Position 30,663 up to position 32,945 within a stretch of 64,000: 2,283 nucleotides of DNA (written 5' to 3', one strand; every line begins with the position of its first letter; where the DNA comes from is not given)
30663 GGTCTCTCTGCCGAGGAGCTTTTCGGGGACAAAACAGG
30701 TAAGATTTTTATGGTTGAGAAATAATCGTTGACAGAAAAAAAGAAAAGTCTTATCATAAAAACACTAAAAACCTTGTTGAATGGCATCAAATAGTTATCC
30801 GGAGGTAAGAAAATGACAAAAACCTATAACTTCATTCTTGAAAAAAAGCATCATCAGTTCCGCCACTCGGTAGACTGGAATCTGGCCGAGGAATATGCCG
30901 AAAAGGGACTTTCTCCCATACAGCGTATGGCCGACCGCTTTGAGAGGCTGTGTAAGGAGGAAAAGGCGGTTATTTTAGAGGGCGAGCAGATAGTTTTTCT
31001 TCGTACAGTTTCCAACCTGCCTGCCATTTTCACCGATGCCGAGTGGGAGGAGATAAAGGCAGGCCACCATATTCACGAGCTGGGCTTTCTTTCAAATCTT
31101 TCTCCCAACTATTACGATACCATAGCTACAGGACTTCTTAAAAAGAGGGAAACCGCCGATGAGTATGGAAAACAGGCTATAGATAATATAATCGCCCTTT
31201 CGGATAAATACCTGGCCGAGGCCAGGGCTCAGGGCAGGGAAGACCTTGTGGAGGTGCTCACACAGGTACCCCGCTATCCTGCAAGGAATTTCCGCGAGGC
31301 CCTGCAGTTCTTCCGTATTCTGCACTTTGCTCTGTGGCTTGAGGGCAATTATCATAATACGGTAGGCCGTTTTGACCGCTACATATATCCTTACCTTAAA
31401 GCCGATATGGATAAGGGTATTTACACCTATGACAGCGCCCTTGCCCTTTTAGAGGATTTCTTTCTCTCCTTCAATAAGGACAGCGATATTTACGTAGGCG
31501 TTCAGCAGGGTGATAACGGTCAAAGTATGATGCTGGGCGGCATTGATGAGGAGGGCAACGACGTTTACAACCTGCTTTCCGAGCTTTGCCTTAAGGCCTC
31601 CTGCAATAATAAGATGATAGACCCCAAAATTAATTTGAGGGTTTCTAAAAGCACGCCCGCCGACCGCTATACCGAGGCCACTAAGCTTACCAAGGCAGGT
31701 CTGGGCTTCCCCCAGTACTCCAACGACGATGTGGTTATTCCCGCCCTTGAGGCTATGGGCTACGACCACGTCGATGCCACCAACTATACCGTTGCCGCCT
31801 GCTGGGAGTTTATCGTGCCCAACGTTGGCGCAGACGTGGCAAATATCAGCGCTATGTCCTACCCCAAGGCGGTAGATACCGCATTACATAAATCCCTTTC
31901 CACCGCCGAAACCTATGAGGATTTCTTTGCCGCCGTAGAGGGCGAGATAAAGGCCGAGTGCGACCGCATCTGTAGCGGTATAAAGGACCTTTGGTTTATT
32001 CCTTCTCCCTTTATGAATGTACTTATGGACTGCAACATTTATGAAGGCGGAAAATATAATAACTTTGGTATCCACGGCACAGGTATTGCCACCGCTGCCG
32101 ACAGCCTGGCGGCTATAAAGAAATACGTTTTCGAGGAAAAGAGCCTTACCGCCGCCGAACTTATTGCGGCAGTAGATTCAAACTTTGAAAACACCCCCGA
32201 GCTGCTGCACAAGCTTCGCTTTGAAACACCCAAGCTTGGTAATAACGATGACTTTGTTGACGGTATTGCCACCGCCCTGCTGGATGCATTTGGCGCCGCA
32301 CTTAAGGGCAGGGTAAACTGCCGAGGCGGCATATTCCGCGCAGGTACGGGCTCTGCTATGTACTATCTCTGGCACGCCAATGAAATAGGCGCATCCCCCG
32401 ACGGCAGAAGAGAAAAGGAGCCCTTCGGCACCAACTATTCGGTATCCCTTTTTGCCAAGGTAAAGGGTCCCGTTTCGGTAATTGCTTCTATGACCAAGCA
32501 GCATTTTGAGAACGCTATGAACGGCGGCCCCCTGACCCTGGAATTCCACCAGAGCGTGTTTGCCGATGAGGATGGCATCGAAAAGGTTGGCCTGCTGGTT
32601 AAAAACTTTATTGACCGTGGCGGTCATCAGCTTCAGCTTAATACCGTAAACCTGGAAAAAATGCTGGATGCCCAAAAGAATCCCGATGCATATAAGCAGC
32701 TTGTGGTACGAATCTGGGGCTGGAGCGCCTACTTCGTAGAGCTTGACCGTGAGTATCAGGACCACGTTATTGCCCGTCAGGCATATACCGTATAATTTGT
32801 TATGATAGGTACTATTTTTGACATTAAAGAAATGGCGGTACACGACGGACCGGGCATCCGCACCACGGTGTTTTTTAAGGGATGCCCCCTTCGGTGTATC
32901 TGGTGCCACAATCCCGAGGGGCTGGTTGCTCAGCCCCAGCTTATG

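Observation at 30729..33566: Unusually short glycyl radical enzyme with a Trp-flanked glycyl site, leading a glycoside-hydrolase operon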

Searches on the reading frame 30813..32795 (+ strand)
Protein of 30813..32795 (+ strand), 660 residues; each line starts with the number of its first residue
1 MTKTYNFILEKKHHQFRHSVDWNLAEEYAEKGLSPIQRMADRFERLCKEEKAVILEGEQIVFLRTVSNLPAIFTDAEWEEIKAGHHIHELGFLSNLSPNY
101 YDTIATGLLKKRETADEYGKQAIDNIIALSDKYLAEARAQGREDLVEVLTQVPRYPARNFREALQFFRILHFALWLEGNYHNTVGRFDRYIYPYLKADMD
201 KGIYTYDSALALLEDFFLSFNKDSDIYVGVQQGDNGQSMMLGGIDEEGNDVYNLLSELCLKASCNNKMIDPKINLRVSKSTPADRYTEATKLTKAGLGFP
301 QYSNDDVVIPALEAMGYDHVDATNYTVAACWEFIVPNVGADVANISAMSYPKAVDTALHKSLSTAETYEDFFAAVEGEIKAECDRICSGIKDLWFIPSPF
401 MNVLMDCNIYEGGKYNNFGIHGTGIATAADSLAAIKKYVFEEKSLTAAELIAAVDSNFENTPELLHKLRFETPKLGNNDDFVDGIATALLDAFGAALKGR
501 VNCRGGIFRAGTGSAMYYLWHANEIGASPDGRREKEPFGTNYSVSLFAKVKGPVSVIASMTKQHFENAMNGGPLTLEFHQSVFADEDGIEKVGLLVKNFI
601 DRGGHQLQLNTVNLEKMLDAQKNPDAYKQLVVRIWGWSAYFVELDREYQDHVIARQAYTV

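Call 6: search_protein_families(library=pfam, proteins=[window:30813-32795:+], max_evalue=0.01)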
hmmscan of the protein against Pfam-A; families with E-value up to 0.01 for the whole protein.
window:30813-32795:+ (660 aa): 2 families
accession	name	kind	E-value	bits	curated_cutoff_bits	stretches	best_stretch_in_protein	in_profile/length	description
PF02901.20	PFL-like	-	1.2e-80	272.4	24.3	1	123-512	217-637/647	Pyruvate formate lyase-like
PF01228.26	Gly_radical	-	3.8e-19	69.6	22.2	1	549-642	12-106/106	Glycine radical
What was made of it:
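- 30813..32795 (+): GRE1: 660-aa compact glycyl radical enzyme of the 'ACWE / RVWGW' clade. Call 6 (PFL-like 1.2e-80, Gly_radical 3.8e-19).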

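Call 7: search_protein_families(library=ncbifam, proteins=[window:30813-32795:+], max_evalue=0.01)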
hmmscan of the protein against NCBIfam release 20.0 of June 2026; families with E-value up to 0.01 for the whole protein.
window:30813-32795:+ (660 aa): 12 families
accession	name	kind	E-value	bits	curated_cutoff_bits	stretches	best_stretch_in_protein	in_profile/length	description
TIGR01774.1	PFL2-3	subfamily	9.1e-86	288.8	678.2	1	136-658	226-784/786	formate C-acetyltransferase/glycerol dehydratase family glycyl radical enzyme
NF043068.1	glycl_HYPD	equivalog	1.6e-81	274.5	1100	1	119-656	210-780/784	trans-4-hydroxy-L-proline dehydratase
NF048009.1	SfplDhtHpfGKleb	equivalog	6.7e-77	259.3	1000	1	131-656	251-820/824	(2S)-3-sulfopropanediol dehydratase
NF048011.1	SfplDhtHpsGDes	equivalog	1.1e-73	248.9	1000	2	408-658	570-819/821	(2S)-3-sulfopropanediol dehydratase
NF007437.0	PRK09983.1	equivalog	1.4e-67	228.5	1109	1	140-658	221-763/765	formate C-acetyltransferase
TIGR04394.1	choline_CutC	equivalog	5e-62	210.5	1050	1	117-656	213-784/789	choline trimethylamine-lyase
NF033718.1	indole_decarb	equivalog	8.8e-57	192.9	1100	2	412-658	597-866/868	indoleacetate decarboxylase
NF033715.1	glycyl_HPDL_Lrg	equivalog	1.6e-45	155.3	1150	3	112-308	283-481/901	4-hydroxyphenylacetate decarboxylase large subunit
TIGR01255.1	pyr_form_ly_1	equivalog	5.7e-22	78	994.2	1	417-656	508-739/744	formate C-acetyltransferase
NF038360.1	rad_fix_GrcA3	exception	4.6e-16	58.7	158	1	589-656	6-73/78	autonomous glycyl radical cofactor GrcA3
TIGR04365.1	spare_glycyl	equivalog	6.4e-08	32.9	170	1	602-656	67-121/126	autonomous glycyl radical cofactor GrcA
NF008341.1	PRK11127.1-1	equivalog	7.3e-08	32.3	145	1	603-656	22-75/80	autonomous glycyl radical cofactor GrcA2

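Call 8: find_homologous_proteins(query=window:30813-32795:+, max_evalue=1e-10)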
Query window:30813-32795:+ (660 aa): 7668 proteins with E <= 1e-10 among 8000 candidates; the best 120 are listed.
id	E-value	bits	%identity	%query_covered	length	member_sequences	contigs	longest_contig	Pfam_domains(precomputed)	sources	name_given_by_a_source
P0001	0.0e+0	1510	99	100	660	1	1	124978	PF02901.21,PF01228.27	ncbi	-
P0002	0.0e+0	1505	98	100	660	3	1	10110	PF02901.21,PF01228.27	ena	-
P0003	0.0e+0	1375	89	100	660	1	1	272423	PF02901.21,PF01228.27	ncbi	-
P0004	0.0e+0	1353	87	100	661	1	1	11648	PF02901.21,PF01228.27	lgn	-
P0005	0.0e+0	1351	87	99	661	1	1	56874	PF02901.21,PF01228.27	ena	-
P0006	0.0e+0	1349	87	99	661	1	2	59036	PF02901.21,PF01228.27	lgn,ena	-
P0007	0.0e+0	1348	87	99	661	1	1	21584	PF02901.21,PF01228.27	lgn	-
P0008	0.0e+0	1347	86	100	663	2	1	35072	PF02901.21,PF01228.27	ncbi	-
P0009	0.0e+0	1346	87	99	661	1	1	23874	PF02901.21,PF01228.27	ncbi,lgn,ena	-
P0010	0.0e+0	1346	87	99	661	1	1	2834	PF02901.21,PF01228.27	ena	-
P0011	0.0e+0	1346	87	99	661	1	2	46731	PF02901.21,PF01228.27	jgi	-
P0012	0.0e+0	1345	87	99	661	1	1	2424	PF02901.21,PF01228.27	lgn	-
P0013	0.0e+0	1344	87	99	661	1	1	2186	PF02901.21,PF01228.27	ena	-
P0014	0.0e+0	1344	86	99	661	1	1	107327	PF02901.21,PF01228.27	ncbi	-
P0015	0.0e+0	1343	87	99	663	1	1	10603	PF02901.21,PF01228.27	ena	-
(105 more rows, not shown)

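Call 9: search_solved_structures(query=window:30813-32795:+, max_evalue=0.001, show_alignments=2)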
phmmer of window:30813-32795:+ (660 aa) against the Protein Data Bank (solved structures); distinct sequences matched with E-value up to 0.001: 36.
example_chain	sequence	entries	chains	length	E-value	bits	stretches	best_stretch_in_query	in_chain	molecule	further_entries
1r8w_A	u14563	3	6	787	2e-70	241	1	138-658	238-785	glycerol dehydratase | B12-independent glycerol dehydratase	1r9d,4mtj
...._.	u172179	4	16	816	5.4e-65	223.1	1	138-656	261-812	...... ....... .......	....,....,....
5i2a_A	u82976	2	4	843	2.2e-63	217.8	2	129-458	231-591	Diol-dehydratase | Diol dehydratase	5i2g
6vxc_A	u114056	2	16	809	1.8e-61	211.5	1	119-658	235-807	Trans-4-hydroxy-L-proline dehydratase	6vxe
8id0_A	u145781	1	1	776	3e-61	210.7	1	138-657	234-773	formate C-acetyltransferase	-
8yjo_A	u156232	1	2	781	4.6e-61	210.1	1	138-658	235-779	Probable dehydratase PflD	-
5ymr_B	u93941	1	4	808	8.4e-56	192.7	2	422-658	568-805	Formate acetyltransferase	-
8id1_A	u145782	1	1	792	2.7e-55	191.1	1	138-658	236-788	Formate C-acetyltransferase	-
9f3w_A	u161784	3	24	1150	3.1e-55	190.9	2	136-656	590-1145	Choline trimethylamine-lyase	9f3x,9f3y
2f3o_A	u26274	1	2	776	9.2e-55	189.3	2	411-655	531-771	pyruvate formate-lyase 2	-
6lon_B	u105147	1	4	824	1.4e-53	185.4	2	411-656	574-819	PFL2/glycerol dehydratase family glycyl radical enzyme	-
5faw_A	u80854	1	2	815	1.6e-51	178.6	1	143-656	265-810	Choline trimethylamine-lyase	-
9ht9_A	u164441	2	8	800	1.7e-51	178.5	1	142-656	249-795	Choline trimethylamine-lyase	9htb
9r0v_A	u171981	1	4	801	1.7e-51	178.5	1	142-656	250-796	Choline trimethylamine-lyase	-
6vue_A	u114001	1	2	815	1.8e-51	178.4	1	142-656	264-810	Choline trimethylamine-lyase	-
38la_A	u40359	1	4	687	4.8e-06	28.3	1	454-572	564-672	Formate acetyltransferase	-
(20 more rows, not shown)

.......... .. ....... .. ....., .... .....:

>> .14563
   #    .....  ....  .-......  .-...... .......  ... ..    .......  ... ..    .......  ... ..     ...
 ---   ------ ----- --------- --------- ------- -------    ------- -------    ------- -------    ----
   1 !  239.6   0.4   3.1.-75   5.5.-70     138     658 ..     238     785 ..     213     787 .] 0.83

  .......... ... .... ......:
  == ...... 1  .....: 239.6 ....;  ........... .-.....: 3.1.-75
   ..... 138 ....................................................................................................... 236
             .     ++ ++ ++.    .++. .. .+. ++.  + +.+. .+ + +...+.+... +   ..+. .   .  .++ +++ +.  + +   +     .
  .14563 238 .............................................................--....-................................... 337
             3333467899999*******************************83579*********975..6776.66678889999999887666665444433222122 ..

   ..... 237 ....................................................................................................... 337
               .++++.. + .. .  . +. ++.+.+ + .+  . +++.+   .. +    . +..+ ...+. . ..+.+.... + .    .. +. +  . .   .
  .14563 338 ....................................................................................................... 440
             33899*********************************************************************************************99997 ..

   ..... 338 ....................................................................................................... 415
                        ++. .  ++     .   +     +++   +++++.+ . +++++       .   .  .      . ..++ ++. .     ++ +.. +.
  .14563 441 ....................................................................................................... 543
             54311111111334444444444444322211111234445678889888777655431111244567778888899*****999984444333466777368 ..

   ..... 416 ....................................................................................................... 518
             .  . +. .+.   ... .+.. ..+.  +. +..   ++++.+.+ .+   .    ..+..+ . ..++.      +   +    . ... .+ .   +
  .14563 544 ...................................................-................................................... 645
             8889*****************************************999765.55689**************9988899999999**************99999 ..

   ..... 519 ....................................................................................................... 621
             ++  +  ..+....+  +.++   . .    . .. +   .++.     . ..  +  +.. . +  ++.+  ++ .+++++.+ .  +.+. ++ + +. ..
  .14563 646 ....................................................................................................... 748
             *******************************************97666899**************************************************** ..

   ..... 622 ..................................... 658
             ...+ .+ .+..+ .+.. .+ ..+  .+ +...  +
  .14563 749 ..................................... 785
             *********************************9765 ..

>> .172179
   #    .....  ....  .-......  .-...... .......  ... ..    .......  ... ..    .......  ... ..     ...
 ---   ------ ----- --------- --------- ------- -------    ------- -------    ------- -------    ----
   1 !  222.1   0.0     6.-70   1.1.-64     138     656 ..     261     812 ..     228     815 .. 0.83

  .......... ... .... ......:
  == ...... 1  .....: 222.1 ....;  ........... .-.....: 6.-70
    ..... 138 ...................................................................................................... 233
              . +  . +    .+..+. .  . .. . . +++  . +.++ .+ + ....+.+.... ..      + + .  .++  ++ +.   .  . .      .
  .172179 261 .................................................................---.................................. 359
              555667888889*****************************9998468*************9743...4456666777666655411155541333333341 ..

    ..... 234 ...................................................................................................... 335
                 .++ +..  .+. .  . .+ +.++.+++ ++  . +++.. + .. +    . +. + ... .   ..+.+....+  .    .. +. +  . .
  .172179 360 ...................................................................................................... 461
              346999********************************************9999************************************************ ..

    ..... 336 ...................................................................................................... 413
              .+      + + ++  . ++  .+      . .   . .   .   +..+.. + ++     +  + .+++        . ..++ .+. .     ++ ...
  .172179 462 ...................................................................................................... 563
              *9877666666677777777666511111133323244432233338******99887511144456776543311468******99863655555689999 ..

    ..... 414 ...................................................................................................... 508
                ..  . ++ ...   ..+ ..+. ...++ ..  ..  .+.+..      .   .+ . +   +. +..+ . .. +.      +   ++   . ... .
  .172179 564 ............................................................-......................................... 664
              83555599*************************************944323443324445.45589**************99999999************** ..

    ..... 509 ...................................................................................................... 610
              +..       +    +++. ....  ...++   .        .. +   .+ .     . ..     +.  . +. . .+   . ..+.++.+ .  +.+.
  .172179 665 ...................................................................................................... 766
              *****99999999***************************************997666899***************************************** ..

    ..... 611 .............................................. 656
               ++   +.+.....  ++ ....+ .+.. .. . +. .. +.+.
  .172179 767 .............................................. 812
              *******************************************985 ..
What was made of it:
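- On Glycyl radical enzyme superfamily (PFL-like branch): Cys330 aligns with Cys433 of glycerol dehydratase (call 9).
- Checked: Length: 660 aa is shorter than every solved PFL-like GRE apart from one 687-aa entry named formate acetyltransferase (38la); the others are 739-1150 aa (call 9).
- The pocket is probably enlarged, since Tyr640 of glycerol dehydratase is Gly513 here (call 9).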

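Call 13: find_encoding_contigs(protein=P0003, flank=10000, max_places=3)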
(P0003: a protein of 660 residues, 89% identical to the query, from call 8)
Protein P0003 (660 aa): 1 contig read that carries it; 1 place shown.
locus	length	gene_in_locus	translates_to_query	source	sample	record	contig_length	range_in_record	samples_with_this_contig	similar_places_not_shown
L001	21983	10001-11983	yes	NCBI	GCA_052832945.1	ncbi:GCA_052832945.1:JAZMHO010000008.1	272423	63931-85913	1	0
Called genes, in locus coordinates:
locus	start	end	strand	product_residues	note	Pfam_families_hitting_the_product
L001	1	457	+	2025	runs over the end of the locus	PF13472:Lipase_GDSL_2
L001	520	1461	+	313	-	PF00528:BPD_transp_1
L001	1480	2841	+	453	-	PF01547:SBP_bac_1, PF13416:SBP_bac_8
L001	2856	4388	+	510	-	-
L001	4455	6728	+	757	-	-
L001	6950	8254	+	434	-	-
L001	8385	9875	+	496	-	-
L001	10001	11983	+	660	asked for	PF02901:PFL-like, PF01228:Gly_radical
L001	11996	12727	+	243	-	PF00657:Lipase_GDSL (weak), PF13472:Lipase_GDSL_2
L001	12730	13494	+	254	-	PF13353:Fer4_12, PF04055:Radical_SAM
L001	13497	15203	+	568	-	PF18952:DUF5696, PF19773:DUF6259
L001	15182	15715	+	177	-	PF10688:Imp-YgjV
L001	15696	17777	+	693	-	PF17389:Bac_rhamnosid6H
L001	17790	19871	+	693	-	PF01055:Glyco_hydro_31_2nd (faint), PF02065:Melibiase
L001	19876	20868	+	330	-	PF03629:SASA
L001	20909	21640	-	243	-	PF00300:His_Phos_1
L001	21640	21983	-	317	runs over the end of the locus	PF02811:PHP (weak)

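Call 32: search_protein_representatives(protein=window:30813-32795:+)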
Query: 660 residues. Proteins with E-value up to 0.001 (for the whole library): 6372; up to 1e-10: 3412; up to 1e-30: 1557. The best 150 are listed.
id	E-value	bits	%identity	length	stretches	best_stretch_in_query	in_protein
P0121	8.7e-279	942.7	63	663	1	6-659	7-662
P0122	9.3e-227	770.8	67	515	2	266-660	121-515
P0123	3.8e-224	762.2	72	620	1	5-462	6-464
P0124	1.4e-210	717.3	51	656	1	4-660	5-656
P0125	4.9e-202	689.1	50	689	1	6-658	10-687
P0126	2.3e-188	644.0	47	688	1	6-656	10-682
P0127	3.8e-188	643.3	47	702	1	8-658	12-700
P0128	1.0e-187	641.8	47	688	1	6-659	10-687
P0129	1.5e-179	614.9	46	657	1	2-653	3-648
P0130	1.5e-177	608.3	49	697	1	9-655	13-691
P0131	3.1e-174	597.3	48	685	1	39-656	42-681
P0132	1.2e-173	595.4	46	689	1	7-659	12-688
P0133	2.8e-172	590.8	48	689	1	27-660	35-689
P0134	8.7e-172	589.2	60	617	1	3-452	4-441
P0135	1.9e-169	581.4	55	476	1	191-655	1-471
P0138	6.6e-165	566.5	45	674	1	12-659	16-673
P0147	1.7e-130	452.8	41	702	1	43-658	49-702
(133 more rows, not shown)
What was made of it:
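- Full-length homologs at 40-99% identity are 650-709 aa, apart from a few apparent start-codon miscalls (calls 8, 32).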
